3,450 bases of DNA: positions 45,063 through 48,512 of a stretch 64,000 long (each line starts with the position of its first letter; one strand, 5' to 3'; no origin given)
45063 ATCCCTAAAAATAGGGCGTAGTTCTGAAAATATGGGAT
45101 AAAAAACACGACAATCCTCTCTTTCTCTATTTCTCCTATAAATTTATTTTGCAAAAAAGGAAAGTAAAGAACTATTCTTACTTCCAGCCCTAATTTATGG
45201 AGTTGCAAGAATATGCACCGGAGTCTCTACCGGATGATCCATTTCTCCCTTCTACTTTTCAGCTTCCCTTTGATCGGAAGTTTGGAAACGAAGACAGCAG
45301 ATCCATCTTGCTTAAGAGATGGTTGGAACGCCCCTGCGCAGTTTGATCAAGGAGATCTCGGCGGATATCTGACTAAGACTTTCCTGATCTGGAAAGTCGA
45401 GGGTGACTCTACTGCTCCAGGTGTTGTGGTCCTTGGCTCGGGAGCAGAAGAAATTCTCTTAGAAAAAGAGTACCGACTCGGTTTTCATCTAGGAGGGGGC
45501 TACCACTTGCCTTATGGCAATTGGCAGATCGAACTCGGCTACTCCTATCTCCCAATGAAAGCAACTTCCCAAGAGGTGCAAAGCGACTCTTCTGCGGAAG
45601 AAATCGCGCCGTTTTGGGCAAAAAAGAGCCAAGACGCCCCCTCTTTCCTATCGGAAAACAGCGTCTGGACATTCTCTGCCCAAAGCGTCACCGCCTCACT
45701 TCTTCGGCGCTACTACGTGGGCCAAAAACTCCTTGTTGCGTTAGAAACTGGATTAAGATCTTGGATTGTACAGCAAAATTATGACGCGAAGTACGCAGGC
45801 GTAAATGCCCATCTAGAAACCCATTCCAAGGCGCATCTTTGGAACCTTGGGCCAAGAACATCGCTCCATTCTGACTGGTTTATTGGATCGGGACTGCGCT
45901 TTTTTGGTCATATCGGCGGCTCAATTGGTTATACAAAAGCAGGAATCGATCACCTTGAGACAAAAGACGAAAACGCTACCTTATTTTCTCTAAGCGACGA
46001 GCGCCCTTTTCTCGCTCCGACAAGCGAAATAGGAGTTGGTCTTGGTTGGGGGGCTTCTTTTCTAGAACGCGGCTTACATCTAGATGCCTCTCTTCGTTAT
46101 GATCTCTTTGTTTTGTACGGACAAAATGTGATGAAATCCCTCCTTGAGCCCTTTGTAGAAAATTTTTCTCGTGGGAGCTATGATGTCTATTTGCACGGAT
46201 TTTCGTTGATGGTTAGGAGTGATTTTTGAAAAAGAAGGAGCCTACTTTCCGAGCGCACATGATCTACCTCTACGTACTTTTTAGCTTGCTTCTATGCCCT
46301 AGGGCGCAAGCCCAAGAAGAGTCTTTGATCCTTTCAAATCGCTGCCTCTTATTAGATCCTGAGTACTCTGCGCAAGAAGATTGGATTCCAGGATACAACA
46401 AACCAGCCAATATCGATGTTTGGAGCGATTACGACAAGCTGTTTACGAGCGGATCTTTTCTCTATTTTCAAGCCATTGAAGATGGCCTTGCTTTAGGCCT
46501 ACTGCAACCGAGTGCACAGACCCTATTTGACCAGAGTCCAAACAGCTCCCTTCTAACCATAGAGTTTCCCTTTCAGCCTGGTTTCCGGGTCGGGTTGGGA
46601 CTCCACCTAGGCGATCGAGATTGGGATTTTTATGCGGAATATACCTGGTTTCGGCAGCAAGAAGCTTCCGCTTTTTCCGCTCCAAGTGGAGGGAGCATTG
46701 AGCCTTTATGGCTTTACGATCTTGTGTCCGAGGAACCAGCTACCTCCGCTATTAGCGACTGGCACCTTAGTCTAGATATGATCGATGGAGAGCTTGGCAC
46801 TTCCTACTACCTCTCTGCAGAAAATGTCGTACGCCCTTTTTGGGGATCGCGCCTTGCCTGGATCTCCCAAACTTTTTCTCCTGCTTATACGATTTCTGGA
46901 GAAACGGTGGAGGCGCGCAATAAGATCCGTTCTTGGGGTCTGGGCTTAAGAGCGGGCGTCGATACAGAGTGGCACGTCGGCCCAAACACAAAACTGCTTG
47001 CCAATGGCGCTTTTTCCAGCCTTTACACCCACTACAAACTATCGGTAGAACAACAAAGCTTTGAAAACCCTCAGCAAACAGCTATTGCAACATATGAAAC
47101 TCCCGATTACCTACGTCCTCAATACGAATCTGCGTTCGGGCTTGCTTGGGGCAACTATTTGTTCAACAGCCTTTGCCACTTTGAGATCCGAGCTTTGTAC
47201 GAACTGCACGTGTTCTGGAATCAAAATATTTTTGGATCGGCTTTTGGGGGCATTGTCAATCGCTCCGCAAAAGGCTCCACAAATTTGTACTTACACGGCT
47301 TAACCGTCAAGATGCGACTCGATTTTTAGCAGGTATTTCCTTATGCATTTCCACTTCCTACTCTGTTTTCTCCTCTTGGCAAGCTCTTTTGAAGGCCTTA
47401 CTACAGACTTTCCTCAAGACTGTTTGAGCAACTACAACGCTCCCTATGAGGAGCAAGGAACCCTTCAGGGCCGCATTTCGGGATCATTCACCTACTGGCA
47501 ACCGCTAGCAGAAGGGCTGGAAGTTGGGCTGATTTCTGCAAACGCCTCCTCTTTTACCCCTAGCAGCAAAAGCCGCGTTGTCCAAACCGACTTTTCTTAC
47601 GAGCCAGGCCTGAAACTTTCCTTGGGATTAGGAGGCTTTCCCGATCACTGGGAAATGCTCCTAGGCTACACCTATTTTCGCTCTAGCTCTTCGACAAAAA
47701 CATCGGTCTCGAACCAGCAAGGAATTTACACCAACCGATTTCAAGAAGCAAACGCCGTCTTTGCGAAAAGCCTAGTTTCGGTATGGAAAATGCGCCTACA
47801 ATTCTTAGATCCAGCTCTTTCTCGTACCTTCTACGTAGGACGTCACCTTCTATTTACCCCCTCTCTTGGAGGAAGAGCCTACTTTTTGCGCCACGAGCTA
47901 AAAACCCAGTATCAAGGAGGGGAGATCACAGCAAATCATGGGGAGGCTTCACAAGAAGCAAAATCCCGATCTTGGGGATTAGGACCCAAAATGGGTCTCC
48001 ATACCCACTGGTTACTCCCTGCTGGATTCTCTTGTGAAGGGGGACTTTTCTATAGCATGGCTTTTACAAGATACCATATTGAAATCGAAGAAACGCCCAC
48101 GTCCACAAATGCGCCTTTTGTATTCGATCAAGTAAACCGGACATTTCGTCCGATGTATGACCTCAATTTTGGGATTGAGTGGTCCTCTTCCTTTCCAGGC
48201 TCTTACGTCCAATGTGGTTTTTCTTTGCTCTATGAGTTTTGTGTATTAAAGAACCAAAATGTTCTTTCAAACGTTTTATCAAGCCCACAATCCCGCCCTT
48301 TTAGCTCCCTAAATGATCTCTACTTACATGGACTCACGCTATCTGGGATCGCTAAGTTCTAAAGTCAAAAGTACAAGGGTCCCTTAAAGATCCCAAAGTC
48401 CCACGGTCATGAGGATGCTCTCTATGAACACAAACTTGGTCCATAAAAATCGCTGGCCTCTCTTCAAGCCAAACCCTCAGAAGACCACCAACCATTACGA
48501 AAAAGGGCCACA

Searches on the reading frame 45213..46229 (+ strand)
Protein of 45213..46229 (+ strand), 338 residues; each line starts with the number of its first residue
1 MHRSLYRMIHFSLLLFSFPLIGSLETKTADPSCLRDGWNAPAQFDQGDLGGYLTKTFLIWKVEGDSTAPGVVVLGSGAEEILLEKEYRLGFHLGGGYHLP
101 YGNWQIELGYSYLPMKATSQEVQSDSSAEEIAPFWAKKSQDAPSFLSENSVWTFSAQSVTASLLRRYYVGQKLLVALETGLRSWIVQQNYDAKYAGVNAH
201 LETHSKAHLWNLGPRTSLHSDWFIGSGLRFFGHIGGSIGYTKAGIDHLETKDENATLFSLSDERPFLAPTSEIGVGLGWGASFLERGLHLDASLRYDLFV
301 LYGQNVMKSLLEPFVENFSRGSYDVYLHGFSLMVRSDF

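Call 37: search_protein_families(library=pfam, proteins=[window:45213-46229:+], max_evalue=0.00001)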
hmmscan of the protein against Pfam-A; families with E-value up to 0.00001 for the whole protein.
window:45213-46229:+ (338 aa): 1 family
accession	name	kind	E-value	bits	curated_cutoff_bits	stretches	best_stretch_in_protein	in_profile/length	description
PF05150.18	Legionella_OMP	-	6.6e-12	45.4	25.4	1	84-292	45-240/281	Legionella pneumophila major outer membrane protein precursor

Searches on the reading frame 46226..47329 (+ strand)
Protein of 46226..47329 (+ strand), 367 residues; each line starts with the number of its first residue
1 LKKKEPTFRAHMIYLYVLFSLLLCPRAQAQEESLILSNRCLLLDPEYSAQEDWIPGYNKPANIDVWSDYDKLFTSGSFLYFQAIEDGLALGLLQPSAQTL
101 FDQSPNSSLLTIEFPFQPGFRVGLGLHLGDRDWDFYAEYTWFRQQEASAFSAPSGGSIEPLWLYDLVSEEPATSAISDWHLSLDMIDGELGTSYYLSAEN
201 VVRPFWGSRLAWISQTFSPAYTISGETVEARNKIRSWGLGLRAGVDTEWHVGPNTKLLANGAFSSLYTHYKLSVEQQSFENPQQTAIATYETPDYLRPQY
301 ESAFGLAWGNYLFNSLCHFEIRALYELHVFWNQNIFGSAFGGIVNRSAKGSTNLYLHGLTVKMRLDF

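Call 37: search_protein_families(library=pfam, proteins=[window:46226-47329:+], max_evalue=0.00001)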
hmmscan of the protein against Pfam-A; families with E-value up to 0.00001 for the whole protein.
window:46226-47329:+ (367 aa): 1 family
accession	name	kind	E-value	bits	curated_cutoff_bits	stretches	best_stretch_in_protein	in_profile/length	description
PF05150.18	Legionella_OMP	-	2.9e-25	89.2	25.4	1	77-366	14-280/281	Legionella pneumophila major outer membrane protein precursor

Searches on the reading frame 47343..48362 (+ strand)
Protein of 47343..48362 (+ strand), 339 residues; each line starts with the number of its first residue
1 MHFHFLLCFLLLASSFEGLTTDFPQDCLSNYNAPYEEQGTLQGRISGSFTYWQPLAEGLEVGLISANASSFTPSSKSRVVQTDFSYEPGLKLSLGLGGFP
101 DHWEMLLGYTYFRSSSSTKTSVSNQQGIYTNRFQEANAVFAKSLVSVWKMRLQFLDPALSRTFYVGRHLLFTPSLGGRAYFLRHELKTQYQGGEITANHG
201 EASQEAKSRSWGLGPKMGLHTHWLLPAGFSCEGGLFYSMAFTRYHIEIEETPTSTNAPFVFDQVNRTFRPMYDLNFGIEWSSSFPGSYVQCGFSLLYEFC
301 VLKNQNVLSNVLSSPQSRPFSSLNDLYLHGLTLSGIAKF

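Call 37: search_protein_families(library=pfam, proteins=[window:47343-48362:+], max_evalue=0.00001)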
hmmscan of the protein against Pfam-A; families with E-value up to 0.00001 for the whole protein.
window:47343-48362:+ (339 aa): 1 family
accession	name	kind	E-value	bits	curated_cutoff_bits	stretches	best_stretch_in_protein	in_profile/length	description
PF05150.18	Legionella_OMP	-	1.3e-10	41.2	25.4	1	45-312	11-261/281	Legionella pneumophila major outer membrane protein precursor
